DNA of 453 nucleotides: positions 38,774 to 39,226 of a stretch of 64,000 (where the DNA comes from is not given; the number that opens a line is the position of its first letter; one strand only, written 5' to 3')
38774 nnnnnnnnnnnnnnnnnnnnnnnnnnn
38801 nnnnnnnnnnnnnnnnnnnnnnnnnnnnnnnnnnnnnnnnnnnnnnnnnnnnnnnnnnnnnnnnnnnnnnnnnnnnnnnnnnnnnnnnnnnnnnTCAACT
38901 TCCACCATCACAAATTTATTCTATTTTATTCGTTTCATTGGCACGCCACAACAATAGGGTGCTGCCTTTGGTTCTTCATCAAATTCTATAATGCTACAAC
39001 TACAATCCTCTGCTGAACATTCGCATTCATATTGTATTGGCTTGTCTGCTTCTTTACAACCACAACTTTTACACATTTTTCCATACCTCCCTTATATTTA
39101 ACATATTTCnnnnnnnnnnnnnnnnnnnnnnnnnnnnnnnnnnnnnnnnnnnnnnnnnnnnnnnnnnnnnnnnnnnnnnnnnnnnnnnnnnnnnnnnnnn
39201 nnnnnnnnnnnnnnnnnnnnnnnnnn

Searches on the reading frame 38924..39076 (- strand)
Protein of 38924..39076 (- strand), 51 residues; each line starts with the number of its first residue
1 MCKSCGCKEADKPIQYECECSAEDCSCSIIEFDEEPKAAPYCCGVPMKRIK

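Call 5: search_protein_families(library=pfam, proteins=[window:38924-39076:-])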
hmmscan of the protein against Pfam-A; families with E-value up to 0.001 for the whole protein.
window:38924-39076:- (51 aa): 0 families

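Call 59: search_protein_families(library=ncbifam, proteins=[window:38924-39076:-], max_evalue=0.01)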
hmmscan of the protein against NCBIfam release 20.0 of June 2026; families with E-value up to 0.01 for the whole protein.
window:38924-39076:- (51 aa): 0 families
